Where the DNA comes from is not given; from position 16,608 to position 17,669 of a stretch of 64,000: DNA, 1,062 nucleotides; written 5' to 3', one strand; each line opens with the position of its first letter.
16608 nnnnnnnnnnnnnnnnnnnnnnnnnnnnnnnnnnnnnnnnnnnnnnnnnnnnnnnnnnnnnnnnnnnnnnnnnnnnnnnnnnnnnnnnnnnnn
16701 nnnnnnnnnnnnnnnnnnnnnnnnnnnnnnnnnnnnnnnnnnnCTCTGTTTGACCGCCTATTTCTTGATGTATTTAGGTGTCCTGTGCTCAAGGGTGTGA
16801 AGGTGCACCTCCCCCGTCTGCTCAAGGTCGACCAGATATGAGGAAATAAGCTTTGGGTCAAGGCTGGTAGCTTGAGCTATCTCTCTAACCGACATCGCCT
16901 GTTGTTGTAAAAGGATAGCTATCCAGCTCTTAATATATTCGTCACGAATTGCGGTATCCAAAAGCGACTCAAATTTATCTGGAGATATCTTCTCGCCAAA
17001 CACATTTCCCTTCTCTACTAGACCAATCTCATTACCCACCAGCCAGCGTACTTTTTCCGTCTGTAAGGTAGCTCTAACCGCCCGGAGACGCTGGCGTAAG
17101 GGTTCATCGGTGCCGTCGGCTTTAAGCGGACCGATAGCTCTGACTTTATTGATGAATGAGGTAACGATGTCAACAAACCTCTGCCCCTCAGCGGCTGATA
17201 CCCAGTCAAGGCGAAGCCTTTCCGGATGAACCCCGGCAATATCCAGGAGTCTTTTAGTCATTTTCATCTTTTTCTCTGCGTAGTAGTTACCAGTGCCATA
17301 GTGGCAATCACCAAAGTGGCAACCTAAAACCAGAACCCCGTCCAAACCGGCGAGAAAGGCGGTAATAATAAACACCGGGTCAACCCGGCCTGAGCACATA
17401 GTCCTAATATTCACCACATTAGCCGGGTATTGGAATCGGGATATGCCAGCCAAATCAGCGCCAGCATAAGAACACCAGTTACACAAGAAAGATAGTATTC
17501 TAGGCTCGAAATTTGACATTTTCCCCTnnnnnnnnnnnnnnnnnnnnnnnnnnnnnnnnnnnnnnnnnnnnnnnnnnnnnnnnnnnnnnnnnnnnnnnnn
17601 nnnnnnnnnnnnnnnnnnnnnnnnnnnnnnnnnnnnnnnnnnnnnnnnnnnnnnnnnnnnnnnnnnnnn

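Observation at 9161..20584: Flx/Hdr-type electron-bifurcation locus with non-canonical composition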

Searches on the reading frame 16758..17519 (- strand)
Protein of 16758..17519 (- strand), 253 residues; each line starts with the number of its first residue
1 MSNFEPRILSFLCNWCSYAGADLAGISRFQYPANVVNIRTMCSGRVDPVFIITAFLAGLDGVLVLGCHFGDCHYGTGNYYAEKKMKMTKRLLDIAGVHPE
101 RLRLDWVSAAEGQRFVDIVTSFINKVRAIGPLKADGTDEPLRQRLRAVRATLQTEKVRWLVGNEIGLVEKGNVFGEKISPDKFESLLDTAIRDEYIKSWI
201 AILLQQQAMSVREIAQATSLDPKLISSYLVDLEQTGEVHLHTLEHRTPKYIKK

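Call 3: search_protein_families(library=pfam, proteins=[window:16758-17519:-], max_evalue=0.001)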
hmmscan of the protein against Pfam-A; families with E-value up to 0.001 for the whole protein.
window:16758-17519:- (253 aa): 1 family
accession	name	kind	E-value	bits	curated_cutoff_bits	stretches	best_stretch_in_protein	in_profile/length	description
PF02662.21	FlpD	-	3.6e-50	169.5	22.3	1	8-130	1-123/123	Methyl-viologen-reducing hydrogenase, delta subunit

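Call 4: search_protein_families(library=ncbifam, proteins=[window:16758-17519:-], max_evalue=0.001)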
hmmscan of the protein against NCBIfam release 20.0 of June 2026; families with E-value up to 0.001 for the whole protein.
window:16758-17519:- (253 aa): 3 families
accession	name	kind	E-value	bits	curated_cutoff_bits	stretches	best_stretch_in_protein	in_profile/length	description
NF040770.1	hetero_SS_HdrA2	exception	7.1e-51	173.2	1100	1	5-133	647-775/777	CoB-CoM heterodisulfide reductase HdrA2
NF045873.1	F420_non_VhuD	exception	3.5e-35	121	215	1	5-131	1-127/132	F420-non-reducing hydrogenase iron-sulfur subunit VhuD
NF041891.1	hdrA_Methbact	equivalog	2.1e-09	36.2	1300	1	5-127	643-759/762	ferredoxin:CoB-CoM heterodisulfide reductase subunit HdrA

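Call 63: find_homologous_proteins(query=window:16758-17519:-, max_evalue=0.00001)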
Query window:16758-17519:- (253 aa): 7989 proteins with E <= 0.00001 among 8000 candidates; the best 120 are listed.
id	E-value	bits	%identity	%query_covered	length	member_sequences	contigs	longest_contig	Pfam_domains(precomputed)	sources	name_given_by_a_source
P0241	5.8e-154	529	91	100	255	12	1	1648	PF02662.22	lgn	-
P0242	1.6e-138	478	83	100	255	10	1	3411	PF02662.22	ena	-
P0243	5.3e-127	441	76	99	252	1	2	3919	PF02662.22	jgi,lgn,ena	-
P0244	6.4e-122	424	73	99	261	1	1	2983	PF02662.22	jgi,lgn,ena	-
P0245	3.5e-115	402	68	100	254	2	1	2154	PF02662.22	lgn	-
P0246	4.0e-115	402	68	99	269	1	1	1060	PF02662.22,PF09339.17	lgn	-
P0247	2.5e-114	399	68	100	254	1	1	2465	PF02662.22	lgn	-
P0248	4.5e-113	395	68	99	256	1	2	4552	PF02662.22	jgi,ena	-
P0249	7.8e-111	388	67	99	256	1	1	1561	PF02662.22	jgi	jgi:coenzyme F420-reducing hydrogenase delta subunit/predicted transcriptional regulator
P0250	9.2e-110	384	68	100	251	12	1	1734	PF02662.22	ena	-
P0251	1.9e-109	383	67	100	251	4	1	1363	PF02662.22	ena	-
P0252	2.6e-109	383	67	100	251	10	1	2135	PF02662.22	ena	-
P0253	4.9e-106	372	67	100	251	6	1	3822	PF02662.22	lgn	-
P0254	8.1e-106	371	65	100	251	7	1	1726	PF02662.22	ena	-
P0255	5.3e-101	356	63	99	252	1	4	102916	PF01022.27,PF02662.22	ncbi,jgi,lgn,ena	-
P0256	1.0e-97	345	62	99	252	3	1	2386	PF02662.22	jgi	jgi:coenzyme F420-reducing hydrogenase delta subunit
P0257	3.0e-97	343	60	99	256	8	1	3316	PF02662.22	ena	-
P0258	4.5e-97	343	61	100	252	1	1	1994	PF02662.22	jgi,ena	-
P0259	7.7e-97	342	59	99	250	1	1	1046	PF02662.22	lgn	-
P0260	8.8e-97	342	61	100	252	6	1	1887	PF02662.22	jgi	-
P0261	1.7e-95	338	60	100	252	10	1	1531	PF02662.22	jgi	-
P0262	2.0e-95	337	58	99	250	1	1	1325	PF13412.13,PF02662.22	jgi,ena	-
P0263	6.5e-95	336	57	98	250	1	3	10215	PF02662.22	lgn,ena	-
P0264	1.1e-94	335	59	100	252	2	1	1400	PF01022.27,PF02662.22,PF04703.19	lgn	-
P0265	1.3e-94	335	60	100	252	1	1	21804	PF02662.22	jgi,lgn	-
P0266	1.5e-94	334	59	100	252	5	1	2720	PF02662.22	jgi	-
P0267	2.2e-94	334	59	99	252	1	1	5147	PF02662.22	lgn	-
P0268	3.9e-94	333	60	98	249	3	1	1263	PF02662.22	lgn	-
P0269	4.9e-94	333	59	99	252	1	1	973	PF02662.22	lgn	-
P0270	5.9e-94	333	58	100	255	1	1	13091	PF02662.22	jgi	jgi:coenzyme F420-reducing hydrogenase delta subunit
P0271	3.1e-93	330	58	99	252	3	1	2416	PF02662.22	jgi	-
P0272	4.1e-93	330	58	98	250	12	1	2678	PF02662.22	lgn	-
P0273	9.5e-93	329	58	98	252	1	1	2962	PF02662.22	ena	-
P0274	9.7e-93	329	58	99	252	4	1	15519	PF02662.22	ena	-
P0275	1.0e-92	328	57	99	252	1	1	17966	PF13412.13,PF02662.22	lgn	-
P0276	2.9e-92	327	60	100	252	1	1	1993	PF02662.22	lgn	-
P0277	1.2e-91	325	57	99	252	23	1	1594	PF13412.13,PF02662.22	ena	-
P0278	4.3e-91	323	57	100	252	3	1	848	PF02662.22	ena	-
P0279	2.0e-90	321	-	-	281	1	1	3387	PF02662.22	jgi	jgi:F420-non-reducing hydrogenase iron-sulfur subunit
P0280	8.6e-90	319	57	100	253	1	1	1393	PF02662.22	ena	-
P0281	1.5e-89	318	57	99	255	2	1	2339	PF02662.22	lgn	-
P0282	1.0e-88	315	57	100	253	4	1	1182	PF02662.22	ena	-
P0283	2.9e-88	314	55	99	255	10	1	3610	PF02662.22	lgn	-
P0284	5.5e-88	313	58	100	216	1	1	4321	PF02662.22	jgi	-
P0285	4.2e-87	310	56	99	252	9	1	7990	PF02662.22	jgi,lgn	-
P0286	4.3e-87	310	58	93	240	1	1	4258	PF02662.22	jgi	-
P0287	1.1e-86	309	55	98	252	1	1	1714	PF02662.22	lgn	-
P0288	1.2e-86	309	56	99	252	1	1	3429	PF02662.22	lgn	-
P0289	3.1e-86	307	55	98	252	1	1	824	PF02662.22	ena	-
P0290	7.8e-86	306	55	99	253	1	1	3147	PF02662.22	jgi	jgi:coenzyme F420-reducing hydrogenase delta subunit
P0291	2.9e-85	304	52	98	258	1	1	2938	PF12840.14,PF13412.13,PF17782.8,PF01022.27,PF02662.22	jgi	-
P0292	7.0e-85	303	56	99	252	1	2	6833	PF02662.22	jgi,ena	-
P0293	9.3e-85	302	55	99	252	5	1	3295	PF02662.22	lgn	-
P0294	9.7e-85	302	54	100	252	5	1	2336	PF02662.22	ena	-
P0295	1.1e-84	302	57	99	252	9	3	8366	PF02662.22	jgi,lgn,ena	-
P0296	1.9e-84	301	55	98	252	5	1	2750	PF02662.22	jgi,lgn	-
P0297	2.6e-84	301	54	99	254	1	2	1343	PF02662.22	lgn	-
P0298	4.1e-84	300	52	98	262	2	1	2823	PF02662.22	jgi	-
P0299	7.6e-84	299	53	98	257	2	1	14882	PF08279.19,PF02662.22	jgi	-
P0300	1.4e-83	299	51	98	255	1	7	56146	PF02662.22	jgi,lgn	-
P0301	1.5e-83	298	54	99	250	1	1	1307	PF02662.22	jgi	-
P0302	1.8e-83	298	54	99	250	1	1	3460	PF02662.22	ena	-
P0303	3.3e-83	297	54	98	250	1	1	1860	PF02662.22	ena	-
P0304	4.4e-83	297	55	98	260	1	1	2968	PF02662.22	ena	-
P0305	4.6e-83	297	55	99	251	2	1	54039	PF02662.22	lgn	-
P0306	5.3e-83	297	54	98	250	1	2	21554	PF02662.22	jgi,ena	-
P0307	5.5e-83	297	54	99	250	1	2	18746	PF02662.22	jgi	jgi:F420-non-reducing hydrogenase iron-sulfur subunit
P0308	5.5e-83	297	54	99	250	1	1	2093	PF02662.22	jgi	jgi:F420-non-reducing hydrogenase iron-sulfur subunit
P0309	5.8e-83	296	54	99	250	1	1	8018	PF02662.22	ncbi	-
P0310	6.1e-83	296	54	98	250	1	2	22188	PF02662.22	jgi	jgi:F420-non-reducing hydrogenase iron-sulfur subunit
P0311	6.1e-83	296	54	98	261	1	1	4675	PF02662.22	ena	-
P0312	6.7e-83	296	50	99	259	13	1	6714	PF02662.22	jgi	-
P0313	6.9e-83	296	54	98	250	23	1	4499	PF02662.22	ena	-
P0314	7.0e-83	296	54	98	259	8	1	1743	PF02662.22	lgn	-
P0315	7.5e-83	296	54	99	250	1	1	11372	PF02662.22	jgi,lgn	jgi:coenzyme F420-reducing hydrogenase delta subunit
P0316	1.2e-82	295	53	99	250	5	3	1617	PF02662.22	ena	-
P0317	1.4e-82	295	54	98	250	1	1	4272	PF02662.22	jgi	-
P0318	1.4e-82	295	54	99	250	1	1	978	PF02662.22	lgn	-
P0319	1.5e-82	295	53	98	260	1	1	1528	PF02662.22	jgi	-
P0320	1.7e-82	295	54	99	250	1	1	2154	PF02662.22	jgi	-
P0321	1.7e-82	295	51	98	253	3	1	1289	PF02662.22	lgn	-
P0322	2.0e-82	295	54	99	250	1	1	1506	PF02662.22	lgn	-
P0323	2.1e-82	295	52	99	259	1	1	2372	PF02662.22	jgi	jgi:F420-non-reducing hydrogenase iron-sulfur subunit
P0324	2.2e-82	295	54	98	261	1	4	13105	PF02662.22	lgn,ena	-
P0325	2.2e-82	295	54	98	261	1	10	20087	PF02662.22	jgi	jgi:F420-non-reducing hydrogenase iron-sulfur subunit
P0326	2.4e-82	295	55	98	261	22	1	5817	PF02662.22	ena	-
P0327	2.7e-82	294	53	99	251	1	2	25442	PF02662.22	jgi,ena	jgi:coenzyme F420-reducing hydrogenase delta subunit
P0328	2.7e-82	294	54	98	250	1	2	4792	PF02662.22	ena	-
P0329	2.8e-82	294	54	100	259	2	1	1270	PF02662.22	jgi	jgi:coenzyme F420-reducing hydrogenase delta subunit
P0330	3.0e-82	294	53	99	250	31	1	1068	PF02662.22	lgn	-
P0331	4.0e-82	294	53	100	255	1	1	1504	PF02662.22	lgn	-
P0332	4.6e-82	294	54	98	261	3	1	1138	PF02662.22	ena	-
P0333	4.8e-82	293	55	99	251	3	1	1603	PF02662.22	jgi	-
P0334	5.5e-82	293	53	98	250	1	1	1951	PF02662.22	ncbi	-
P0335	5.7e-82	293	53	98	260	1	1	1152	PF02662.22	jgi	jgi:F420-non-reducing hydrogenase iron-sulfur subunit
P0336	6.2e-82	293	54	98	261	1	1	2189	PF02662.22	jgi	-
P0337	7.0e-82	293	52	98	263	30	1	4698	PF02662.22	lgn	-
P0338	7.2e-82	293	53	99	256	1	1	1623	PF01022.27,PF02662.22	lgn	-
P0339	7.3e-82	293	54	99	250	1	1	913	PF02662.22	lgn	-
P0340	7.9e-82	293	50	98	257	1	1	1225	PF02662.22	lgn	-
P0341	8.3e-82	293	49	98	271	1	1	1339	PF02662.22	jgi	jgi:coenzyme F420-reducing hydrogenase delta subunit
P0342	8.9e-82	293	50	98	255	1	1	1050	PF02662.22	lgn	-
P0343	9.0e-82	293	55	99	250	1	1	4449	PF02662.22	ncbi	-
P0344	9.9e-82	292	54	98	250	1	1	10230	PF02662.22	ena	-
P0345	1.0e-81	292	53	98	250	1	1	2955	PF02662.22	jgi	jgi:F420-non-reducing hydrogenase iron-sulfur subunit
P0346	1.1e-81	292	53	98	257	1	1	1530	PF02662.22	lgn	-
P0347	1.1e-81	292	51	99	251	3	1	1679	PF02662.22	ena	-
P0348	1.2e-81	292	53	99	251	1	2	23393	PF02662.22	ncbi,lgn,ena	-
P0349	1.2e-81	292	50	98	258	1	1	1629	PF02662.22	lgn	-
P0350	1.6e-81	292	54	99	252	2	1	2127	PF02662.22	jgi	jgi:coenzyme F420-reducing hydrogenase delta subunit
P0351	1.6e-81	292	52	99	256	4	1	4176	PF02662.22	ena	-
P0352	1.6e-81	292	54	98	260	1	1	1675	PF02662.22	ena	-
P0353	1.8e-81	292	51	98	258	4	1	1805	PF21476.5,PF02662.22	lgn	-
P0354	1.8e-81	292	53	99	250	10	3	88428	PF02662.22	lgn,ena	-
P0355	1.8e-81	292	52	99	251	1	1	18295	PF02662.22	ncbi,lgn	-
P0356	1.9e-81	292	53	99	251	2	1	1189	PF02662.22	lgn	-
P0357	1.9e-81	292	49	98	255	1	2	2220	PF02662.22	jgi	-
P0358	2.1e-81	291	53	98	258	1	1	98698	PF12840.14,PF02662.22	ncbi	-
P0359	2.1e-81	291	52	98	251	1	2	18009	PF02662.22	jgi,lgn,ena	-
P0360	2.2e-81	291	50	98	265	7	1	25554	PF02662.22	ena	-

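Call 76: predict_structure(alignment_id=A3)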
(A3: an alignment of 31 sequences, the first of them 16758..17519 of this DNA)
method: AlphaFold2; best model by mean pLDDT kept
length: 253 residues; sequences in the alignment: 31
mean_pLDDT: 88.8   pTM: 0.88
mean pLDDT of the five models: 88.8, 88.0, 87.9, 84.7, 81.0
residues with pLDDT >= 90: 178; 70-90: 46; 50-70: 29; < 50: 0
segments of 3 or more residues with pLDDT < 50: none
pLDDT, mean of each block of 10 residues (from residue 1): 86 69 58 85 86 96 78 70 94 97 86 87 96 81 97 96 93 93 95 97 96 96 97 96 94 95
secondary structure, 60 per line:
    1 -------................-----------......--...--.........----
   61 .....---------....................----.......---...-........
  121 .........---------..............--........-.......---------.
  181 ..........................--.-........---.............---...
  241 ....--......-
elements in order: E8-13 H14-23 E35-40 H48-56 E61-65 H75-94 E102-105 H113-129 H139-152 H155-162 H164-170 H180-206 H211-218 H222-234 E238-244 E247-252

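Call 80: fold_search(model_id=the predicted structure, library=pdb)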
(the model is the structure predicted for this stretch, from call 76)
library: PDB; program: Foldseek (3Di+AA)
matches with E <= 10: 1326; with E <= 0.001: 4
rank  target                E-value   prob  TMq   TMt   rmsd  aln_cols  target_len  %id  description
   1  5odc_D                1.3e-12  1.00  0.47  0.83   2.7       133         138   49  Heterodisulfide reductase / [NiFe]-hydrogenase complex from Methanothermococcus thermolithotrophicus at 2.3 A resoluti (released 2017-08-30)
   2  5odh_D                2.1e-12  1.00  0.47  0.83   2.6       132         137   49  Heterodisulfide reductase / [NiFe]-hydrogenase complex from Methanothermococcus thermolithotrophicus soaked with heter (released 2017-08-30)
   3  7bkb_F                1.3e-11  1.00  0.46  0.81   2.7       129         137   53  Formate dehydrogenase - heterodisulfide reductase - formylmethanofuran dehydrogenase complex from Methanospirillum hun (released 2021-09-29)
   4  8rvu_F                2.8e-11  1.00  0.46  0.85   2.7       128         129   50  CryoEM structure of the Elp-Hdr complex of Methanothermobacter marburgensis state 2 (composite structure) (released 2025-05-14)
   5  2kko_MODEL_1_A        1.7e-02  1.00  0.21  0.48   7.1        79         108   26  Solution NMR structure of the homodimeric winged helix-turn-helix DNA-binding domain (fragment 1-100) Mb0332 f (released 2009-08-11)
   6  1kz6_A                2.1e-02  0.99  0.30  0.46   6.3       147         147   14  Mutant enzyme W63Y/L119F Lumazine Synthase from S.pombe (released 2002-07-24)
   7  3jth_B                2.3e-02  1.00  0.22  0.57   6.5        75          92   24  Crystal structure of a transcriptional regulator HlyU from Vibrio vulnificus CMCP6 (released 2010-03-16)
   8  1kz9_E                2.4e-02  0.99  0.32  0.47   6.4       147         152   13  Mutant Enzyme L119F Lumazine Synthase from S.pombe (released 2002-07-24)
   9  1kz6_C                2.4e-02  0.98  0.30  0.45   6.4       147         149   14  Mutant enzyme W63Y/L119F Lumazine Synthase from S.pombe (released 2002-07-24)
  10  2obx_B                2.7e-02  0.97  0.29  0.45   8.5       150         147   17  Lumazine synthase RibH2 from Mesorhizobium loti (Gene mll7281, Swiss-Prot entry Q986N2) complexed with inhibitor 5-Nit (released 2007-08-14)
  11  1kz4_C                2.8e-02  0.99  0.32  0.49   6.4       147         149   14  Mutant enzyme W63Y Lumazine Synthase from S.pombe (released 2002-07-24)
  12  1kz6_E                3.0e-02  0.98  0.30  0.45   6.4       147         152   14  Mutant enzyme W63Y/L119F Lumazine Synthase from S.pombe (released 2002-07-24)
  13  1kz9_C                3.1e-02  0.99  0.31  0.48   6.4       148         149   14  Mutant Enzyme L119F Lumazine Synthase from S.pombe (released 2002-07-24)
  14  6cdb_A                3.3e-02  1.00  0.23  0.57   7.1        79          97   20  Crystal Structure of V66L CzrA in the Zn(II)bound state (released 2018-07-11)
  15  1smt_A                3.3e-02  1.00  0.23  0.56   7.1        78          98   22  SMTB REPRESSOR FROM SYNECHOCOCCUS PCC7942 (released 1997-12-03)
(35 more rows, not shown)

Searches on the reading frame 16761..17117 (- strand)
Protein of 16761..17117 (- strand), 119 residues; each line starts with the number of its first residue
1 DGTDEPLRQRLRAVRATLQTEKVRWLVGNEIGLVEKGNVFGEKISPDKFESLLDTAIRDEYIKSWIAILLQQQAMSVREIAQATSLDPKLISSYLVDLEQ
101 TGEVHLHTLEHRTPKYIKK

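Call 23: search_protein_families(library=pfam, proteins=[window:16761-17117:-], max_evalue=10)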
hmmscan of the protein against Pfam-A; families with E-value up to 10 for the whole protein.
seq(119 aa): 12 families
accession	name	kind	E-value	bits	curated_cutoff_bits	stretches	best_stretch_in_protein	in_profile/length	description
PF14493.12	HTH_40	-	0.00024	21.8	27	1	70-109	8-48/89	Helix-turn-helix domain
PF01022.26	HTH_5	-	0.0036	17.6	22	1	69-102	10-43/47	Bacterial regulatory protein, arsR family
PF21476.4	PF0610-like_N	-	0.007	17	33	1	66-93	6-33/50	PF0610-like, N-terminal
PF13518.12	HTH_28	-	0.0074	16.8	25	1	69-109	8-47/52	Helix-turn-helix domain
PF08221.17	HTH_9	-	0.01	16.4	23.4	1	67-100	20-53/62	RNA polymerase III subunit RPC82 helix-turn-helix domain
PF20317.4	HTH_60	-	0.033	15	24.1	1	56-99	70-113/140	Helix-turn-helix domain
PF25212.1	HVO_A0114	-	0.042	14.1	27.6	1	67-108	29-70/84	HVO_A0114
PF01978.25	TrmB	-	0.064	13.6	25.6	1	68-106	16-54/68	Sugar-specific transcriptional regulator TrmB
PF13412.12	HTH_24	-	0.064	13.3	21.9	1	67-102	10-45/48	Winged helix-turn-helix DNA-binding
PF13551.12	HTH_29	-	0.099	13.2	28.1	1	67-114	4-51/64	Winged helix-turn helix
PF17782.7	DprA_WH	-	0.14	12.7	22.9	1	69-104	20-55/61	DprA winged helix domain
PF01726.22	LexA_DNA_bind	-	0.14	12.4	23.7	1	71-107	20-59/65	LexA DNA binding domain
